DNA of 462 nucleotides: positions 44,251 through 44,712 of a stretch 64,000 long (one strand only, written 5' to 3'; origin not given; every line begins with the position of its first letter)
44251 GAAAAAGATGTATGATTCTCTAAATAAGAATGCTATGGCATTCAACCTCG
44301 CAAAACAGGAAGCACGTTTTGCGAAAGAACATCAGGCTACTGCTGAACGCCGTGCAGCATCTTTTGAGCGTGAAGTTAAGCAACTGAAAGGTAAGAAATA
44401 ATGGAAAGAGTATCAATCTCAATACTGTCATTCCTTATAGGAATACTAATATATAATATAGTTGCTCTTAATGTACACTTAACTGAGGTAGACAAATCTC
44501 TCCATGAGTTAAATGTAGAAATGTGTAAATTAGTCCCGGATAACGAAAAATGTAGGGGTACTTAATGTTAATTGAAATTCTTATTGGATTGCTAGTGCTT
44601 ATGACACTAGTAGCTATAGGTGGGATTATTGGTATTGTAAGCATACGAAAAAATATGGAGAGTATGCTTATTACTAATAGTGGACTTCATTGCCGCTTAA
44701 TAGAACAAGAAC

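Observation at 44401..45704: Run of at least six consecutive small membrane-protein genes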

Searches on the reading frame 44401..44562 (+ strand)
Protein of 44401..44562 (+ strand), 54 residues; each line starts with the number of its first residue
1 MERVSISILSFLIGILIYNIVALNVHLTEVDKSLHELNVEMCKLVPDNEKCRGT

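Call 8: search_protein_families(library=phrogs, proteins=[window:44401-44562:+], max_evalue=0.01)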
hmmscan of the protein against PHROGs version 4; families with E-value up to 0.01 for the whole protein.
window:44401-44562:+ (54 aa): 2 families
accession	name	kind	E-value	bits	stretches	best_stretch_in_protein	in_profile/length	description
phrog_29567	-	unknown function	2.4e-34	118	1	1-53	1-53/54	-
phrog_23542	-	unknown function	2.9e-10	40.8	1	28-53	27-52/53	-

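Call 9: search_protein_families(library=pfam, proteins=[window:44401-44562:+], max_evalue=1)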
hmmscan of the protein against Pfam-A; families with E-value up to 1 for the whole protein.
window:44401-44562:+ (54 aa): 0 families

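Call 33: search_protein_families(library=padloc, proteins=[window:44401-44562:+], max_evalue=1)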
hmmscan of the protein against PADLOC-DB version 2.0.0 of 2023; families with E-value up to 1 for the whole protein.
window:44401-44562:+ (54 aa): 0 families

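Call 34: search_protein_families(library=ncbifam, proteins=[window:44401-44562:+], max_evalue=1)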
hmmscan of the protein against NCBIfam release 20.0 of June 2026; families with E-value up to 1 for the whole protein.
window:44401-44562:+ (54 aa): 0 families

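Call 81: search_dna_similar(query=window:44401-44562:+, collection=phages, mode=protein, rows=spread, max_rows=20, max_evalue=1)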
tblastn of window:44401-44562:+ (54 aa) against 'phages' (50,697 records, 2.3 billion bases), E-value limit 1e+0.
Records with a match: 145; places in all: 147; records where one place covers at least 80% of the query: 79.
Best place of each record, by identity: >=99% 3; 95-99% 10; 90-95% 1; 80-90% 33; 60-80% 55; <60% 43.
By first word of the organism name: Salmonella 82; Escherichia 40; Phage 6; Bacteriophage 5; Shigella 4; Citrobacter 3; Listeria 2; Klebsiella 2; Escherchia 1.
By host as written in the record: - 23; Escherichia coli 15; Salmonella enterica 12; Salmonella enterica subsp. enterica serovar Enteritidis PT1 11; Salmonella enterica subsp. enterica serovar Enteritidis 6; Salmonella enterica subsp. enterica serovar Typhimurium 6; Escherichia coli DSM 12242 6; Salmonella enterica subsp. enterica serovar Infantis 5; and 32 more.
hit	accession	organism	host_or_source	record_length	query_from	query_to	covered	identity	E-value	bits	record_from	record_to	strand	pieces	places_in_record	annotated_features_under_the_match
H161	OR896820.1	Escherchia phage Stokescottia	Escherichia coli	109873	1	53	98%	100.0%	4e-18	81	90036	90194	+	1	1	hypothetical protein (x2)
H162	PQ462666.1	Salmonella phage HMD-P4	Salmonella sp. and Escherichia coli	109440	1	53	98%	98.1%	5e-18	80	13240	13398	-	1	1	portal vertex protein | hypothetical protein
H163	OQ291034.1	Salmonella phage Kenya-K37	Salmonella enterica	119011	1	53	98%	86.8%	3e-15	72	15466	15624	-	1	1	hypothetical protein (x2)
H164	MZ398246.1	Escherichia phage IME178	Escherichia coli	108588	1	53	98%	84.9%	9e-15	71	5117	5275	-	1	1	hypothetical protein (x2)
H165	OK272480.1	Escherichia phage JLBYU40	Escherichia coli K-12 MG1655 del ...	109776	1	53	98%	84.9%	7e-14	69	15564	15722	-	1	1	hypothetical protein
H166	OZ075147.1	Salmonella phage Tennessee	-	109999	1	53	98%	83.0%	6e-14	69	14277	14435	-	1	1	Phage protein (x2)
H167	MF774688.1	Salmonella phage SP1a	Gallus gallus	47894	1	53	98%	81.1%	2e-15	73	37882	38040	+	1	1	hypothetical protein (x2)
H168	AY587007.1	Escherichia phage T5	-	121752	1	52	96%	69.2%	2e-10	59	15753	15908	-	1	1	ORF028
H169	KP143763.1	Salmonella phage Shivani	Salmonella enterica subsp. enterica ...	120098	1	52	96%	67.3%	2e-9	56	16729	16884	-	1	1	ribosome_binding_site | hypothetical protein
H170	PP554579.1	Salmonella phage PMBT29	Salmonella enterica subsp. enterica ...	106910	1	52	96%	65.4%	1e-9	57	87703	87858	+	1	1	hypothetical protein (x2)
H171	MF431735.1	Bacteriophage T5-like poul124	poultry meat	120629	1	52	96%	63.5%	7e-9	54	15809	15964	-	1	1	hypothetical protein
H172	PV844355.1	Salmonella phage WP85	Salmonella enterica subsp. enterica ...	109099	27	53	50%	66.7%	1e-4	42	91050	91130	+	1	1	hypothetical protein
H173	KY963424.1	Shigella phage SSP1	Shigella sonnei IB 707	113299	27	53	50%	66.7%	1e-4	42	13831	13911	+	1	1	hypothetical protein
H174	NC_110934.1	Klebsiella phage KPP2018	Klebsiella pneumoniae KCTC 2242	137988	27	53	50%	63.0%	1e-3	40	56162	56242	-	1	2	hypothetical protein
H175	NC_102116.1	Salmonella phage vaffelhjerte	Salmonella enterica subsp. enterica ...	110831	27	54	52%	57.1%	3e-3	39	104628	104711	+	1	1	hypothetical protein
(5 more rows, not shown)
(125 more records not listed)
